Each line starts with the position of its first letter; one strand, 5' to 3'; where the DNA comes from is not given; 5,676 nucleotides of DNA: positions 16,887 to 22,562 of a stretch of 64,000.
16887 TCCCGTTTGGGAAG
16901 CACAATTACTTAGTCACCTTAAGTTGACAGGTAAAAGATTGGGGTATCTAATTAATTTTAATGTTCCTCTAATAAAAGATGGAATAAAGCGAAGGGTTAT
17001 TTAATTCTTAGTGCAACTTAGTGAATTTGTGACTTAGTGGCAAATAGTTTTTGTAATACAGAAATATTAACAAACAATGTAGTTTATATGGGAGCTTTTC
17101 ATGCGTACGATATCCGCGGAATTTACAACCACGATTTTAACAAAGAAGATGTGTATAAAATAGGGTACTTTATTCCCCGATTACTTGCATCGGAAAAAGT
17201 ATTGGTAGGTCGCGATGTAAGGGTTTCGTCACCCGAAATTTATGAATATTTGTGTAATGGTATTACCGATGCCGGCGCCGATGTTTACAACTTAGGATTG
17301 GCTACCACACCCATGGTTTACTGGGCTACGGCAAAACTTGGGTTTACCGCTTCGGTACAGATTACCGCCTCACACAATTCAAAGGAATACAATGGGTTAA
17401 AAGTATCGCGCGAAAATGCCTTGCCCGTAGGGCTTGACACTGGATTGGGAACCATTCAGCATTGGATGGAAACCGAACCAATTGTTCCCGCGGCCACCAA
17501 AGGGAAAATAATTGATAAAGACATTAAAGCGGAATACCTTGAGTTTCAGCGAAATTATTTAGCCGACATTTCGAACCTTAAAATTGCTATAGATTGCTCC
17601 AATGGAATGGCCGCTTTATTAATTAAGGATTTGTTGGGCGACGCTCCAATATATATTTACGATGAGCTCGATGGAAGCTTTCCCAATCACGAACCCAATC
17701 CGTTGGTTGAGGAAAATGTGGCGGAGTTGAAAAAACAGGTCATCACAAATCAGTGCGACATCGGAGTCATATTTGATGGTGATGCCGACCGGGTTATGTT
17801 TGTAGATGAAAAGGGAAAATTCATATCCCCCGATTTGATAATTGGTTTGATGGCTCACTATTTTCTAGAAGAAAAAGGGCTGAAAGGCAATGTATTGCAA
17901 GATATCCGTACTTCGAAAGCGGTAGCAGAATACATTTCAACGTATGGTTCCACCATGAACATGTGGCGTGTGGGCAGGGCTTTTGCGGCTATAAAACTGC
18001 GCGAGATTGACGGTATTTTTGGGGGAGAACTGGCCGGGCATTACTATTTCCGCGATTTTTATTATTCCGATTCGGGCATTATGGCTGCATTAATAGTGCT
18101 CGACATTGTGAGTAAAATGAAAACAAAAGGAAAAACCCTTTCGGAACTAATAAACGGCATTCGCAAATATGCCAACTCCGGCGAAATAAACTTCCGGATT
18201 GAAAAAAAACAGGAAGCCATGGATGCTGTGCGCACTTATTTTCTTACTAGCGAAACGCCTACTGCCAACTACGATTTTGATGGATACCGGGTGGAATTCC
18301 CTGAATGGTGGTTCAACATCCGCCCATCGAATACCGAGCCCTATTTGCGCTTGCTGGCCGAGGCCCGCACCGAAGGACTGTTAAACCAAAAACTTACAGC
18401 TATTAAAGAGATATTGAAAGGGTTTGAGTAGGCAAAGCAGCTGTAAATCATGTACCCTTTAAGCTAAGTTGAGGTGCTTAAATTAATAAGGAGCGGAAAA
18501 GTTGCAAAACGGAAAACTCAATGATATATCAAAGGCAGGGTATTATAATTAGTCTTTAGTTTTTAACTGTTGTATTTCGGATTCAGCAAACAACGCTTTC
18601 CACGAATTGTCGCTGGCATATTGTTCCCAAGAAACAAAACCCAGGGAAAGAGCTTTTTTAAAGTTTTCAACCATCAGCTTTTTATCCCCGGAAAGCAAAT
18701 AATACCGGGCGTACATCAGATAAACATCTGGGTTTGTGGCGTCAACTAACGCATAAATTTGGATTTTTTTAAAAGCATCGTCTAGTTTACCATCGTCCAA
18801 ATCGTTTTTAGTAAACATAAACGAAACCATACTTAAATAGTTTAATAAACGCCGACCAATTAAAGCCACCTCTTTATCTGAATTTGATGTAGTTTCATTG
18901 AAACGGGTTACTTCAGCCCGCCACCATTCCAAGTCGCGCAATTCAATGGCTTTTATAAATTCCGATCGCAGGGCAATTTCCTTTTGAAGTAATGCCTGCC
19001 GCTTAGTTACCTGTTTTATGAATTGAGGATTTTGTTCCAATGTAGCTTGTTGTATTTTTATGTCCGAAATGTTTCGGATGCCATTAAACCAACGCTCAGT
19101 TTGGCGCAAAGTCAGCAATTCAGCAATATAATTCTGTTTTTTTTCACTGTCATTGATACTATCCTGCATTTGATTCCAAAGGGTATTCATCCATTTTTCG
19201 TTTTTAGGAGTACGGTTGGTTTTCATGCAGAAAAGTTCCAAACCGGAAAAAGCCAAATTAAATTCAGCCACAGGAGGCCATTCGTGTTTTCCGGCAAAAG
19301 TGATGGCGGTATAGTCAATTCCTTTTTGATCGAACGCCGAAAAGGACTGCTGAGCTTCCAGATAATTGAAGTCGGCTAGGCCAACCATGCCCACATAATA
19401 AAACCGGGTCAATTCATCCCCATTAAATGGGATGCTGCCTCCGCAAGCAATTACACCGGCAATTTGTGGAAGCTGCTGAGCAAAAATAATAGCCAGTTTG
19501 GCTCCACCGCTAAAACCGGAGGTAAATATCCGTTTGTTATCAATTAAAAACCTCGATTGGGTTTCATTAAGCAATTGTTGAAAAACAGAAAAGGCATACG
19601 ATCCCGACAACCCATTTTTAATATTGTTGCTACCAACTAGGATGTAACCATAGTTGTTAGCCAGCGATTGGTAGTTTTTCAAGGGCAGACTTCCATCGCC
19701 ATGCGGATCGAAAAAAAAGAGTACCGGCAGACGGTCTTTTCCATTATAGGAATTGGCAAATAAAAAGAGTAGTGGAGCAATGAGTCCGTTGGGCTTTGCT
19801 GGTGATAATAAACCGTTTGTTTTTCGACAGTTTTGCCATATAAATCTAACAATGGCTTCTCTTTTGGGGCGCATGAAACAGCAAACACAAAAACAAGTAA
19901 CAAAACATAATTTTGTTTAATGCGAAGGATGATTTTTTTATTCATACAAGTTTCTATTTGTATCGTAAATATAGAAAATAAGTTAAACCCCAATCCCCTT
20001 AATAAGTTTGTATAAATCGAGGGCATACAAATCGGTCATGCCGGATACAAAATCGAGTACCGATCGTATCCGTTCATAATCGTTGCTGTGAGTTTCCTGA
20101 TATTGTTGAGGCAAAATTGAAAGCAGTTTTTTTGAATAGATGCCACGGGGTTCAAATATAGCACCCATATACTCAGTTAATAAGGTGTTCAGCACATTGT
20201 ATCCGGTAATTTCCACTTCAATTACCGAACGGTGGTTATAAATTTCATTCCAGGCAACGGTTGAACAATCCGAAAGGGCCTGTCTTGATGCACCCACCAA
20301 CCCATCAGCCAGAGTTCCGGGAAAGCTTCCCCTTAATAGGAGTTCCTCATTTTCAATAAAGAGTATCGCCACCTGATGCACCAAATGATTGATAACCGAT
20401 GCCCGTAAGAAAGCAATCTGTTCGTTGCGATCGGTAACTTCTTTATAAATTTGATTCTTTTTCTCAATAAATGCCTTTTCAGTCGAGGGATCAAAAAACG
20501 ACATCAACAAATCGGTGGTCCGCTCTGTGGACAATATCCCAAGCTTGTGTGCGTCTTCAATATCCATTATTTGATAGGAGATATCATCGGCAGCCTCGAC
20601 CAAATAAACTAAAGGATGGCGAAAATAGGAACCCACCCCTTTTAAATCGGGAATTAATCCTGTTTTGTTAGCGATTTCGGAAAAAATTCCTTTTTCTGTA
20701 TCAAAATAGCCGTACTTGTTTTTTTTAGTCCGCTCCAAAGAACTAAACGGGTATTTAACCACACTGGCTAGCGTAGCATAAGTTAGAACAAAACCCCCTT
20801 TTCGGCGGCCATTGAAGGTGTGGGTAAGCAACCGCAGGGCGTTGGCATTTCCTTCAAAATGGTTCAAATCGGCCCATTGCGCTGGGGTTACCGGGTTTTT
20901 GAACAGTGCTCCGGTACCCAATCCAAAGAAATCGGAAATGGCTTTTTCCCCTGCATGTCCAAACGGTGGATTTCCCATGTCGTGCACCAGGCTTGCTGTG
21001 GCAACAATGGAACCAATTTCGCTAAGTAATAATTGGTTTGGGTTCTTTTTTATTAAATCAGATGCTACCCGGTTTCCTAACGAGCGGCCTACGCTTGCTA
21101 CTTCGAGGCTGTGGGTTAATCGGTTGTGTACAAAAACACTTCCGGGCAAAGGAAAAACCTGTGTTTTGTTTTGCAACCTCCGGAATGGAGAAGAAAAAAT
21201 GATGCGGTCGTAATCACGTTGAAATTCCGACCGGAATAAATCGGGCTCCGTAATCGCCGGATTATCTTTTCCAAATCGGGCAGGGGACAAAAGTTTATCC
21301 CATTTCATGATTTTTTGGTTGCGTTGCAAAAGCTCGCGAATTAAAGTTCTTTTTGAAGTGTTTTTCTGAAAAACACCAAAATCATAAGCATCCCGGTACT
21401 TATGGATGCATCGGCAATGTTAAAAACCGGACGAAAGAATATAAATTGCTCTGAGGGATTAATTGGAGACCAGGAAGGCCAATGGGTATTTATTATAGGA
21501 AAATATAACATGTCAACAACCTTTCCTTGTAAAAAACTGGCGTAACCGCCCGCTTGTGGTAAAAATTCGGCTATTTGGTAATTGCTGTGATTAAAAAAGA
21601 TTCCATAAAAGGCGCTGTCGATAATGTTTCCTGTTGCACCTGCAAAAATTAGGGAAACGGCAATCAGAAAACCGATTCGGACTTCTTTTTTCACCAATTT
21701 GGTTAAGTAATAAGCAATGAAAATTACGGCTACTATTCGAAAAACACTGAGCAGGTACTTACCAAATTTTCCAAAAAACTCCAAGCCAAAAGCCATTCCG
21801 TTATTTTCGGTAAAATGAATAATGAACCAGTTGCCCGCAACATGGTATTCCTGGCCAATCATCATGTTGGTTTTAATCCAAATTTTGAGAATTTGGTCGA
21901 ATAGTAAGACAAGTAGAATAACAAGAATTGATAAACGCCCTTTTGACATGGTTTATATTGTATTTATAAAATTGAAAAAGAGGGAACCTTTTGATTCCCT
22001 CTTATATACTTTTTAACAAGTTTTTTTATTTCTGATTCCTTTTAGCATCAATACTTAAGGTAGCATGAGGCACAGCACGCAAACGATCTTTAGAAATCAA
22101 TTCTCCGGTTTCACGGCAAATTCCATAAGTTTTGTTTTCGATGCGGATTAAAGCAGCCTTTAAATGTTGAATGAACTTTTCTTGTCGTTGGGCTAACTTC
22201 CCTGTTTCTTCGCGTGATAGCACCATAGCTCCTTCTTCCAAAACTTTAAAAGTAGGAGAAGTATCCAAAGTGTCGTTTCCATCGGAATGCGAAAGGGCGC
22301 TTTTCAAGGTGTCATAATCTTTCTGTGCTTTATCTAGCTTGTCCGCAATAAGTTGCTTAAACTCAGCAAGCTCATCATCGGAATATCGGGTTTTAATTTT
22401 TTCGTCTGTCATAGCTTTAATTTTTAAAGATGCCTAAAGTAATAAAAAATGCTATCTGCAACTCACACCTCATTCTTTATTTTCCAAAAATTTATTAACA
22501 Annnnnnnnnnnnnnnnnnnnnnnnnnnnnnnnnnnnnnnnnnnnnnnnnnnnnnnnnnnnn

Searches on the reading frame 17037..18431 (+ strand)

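Call 29: search_protein_families(library=pfam, proteins=[window:17037-18431:+])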
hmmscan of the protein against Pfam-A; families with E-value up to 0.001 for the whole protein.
window:17037-18431:+ (464 aa): 4 families
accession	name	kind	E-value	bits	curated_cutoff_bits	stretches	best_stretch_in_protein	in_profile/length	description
PF02878.22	PGM_PMM_I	-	2.7e-31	108.5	22.5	1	20-134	3-122/138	Phosphoglucomutase/phosphomannomutase, alpha/beta/alpha domain I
PF02880.22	PGM_PMM_III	-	8.5e-21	74.7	20.7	1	265-377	2-114/115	Phosphoglucomutase/phosphomannomutase, alpha/beta/alpha domain III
PF02879.22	PGM_PMM_II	-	1.3e-19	71.1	29.3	1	178-260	18-103/103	Phosphoglucomutase/phosphomannomutase, alpha/beta/alpha domain II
PF00408.26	PGM_PMM_IV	-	6.6e-08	33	23.1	1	383-451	1-60/68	Phosphoglucomutase/phosphomannomutase, C-terminal domain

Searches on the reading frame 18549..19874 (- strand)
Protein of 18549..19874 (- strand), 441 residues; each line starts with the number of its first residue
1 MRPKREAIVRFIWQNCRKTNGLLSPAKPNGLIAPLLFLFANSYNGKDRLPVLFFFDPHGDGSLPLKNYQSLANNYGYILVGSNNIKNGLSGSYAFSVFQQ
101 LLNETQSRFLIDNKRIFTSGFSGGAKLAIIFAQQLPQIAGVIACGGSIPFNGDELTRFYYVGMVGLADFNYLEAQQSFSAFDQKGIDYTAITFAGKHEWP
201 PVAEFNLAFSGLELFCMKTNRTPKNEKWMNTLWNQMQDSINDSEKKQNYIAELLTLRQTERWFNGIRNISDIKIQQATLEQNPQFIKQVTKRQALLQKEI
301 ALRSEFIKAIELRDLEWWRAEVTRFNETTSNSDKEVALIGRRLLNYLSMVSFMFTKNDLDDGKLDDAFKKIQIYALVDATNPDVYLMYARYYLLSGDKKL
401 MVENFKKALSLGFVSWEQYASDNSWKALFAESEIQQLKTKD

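Call 29: search_protein_families(library=pfam, proteins=[window:18549-19874:-])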
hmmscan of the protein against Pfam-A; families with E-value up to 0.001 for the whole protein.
window:18549-19874:- (441 aa): 1 family
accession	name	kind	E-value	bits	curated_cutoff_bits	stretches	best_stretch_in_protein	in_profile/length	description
PF02230.22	Abhydrolase_2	-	4.7e-05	23.8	23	1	94-151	86-143/217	Phospholipase/Carboxylesterase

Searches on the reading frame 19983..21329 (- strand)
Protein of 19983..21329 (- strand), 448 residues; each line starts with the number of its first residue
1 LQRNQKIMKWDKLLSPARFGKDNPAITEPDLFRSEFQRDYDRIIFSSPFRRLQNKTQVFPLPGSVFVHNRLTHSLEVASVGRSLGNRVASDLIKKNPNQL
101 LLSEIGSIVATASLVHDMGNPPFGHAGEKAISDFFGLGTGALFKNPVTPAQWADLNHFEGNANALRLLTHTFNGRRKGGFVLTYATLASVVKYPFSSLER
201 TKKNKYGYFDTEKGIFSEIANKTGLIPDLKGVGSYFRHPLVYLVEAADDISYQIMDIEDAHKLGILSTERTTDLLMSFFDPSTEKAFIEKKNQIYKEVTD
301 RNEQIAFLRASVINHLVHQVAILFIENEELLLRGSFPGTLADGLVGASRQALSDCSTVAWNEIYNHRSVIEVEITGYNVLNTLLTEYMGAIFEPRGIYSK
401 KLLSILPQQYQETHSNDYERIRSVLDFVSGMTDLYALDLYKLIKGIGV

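Call 29: search_protein_families(library=pfam, proteins=[window:19983-21329:-])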
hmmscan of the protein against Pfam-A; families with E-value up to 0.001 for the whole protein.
window:19983-21329:- (448 aa): 2 families
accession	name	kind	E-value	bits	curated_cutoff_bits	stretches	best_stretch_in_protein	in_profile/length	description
PF13286.11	HD_assoc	-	3.3e-08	34.4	22.2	1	357-441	16-90/91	Phosphohydrolase-associated domain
PF01966.28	HD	-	1e-05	26.3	22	1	70-132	1-49/116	HD domain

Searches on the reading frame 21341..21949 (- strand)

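Call 29: search_protein_families(library=pfam, proteins=[window:21341-21949:-])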
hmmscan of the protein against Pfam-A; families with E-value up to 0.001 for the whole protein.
window:21341-21949:- (202 aa): 1 family
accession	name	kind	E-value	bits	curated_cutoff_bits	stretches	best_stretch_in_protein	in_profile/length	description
PF01252.23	Peptidase_A8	-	4.4e-34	118.2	25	1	10-193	1-139/142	Signal peptidase (SPase) II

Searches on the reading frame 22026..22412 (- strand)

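Call 29: search_protein_families(library=pfam, proteins=[window:22026-22412:-])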
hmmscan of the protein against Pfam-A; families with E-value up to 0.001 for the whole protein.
window:22026-22412:- (128 aa): 1 family
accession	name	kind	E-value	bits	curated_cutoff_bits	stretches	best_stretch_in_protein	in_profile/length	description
PF01258.23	zf-dskA_traR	-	2.5e-09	37.4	24.9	1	95-124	2-31/36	Prokaryotic dksA/traR C4-type zinc finger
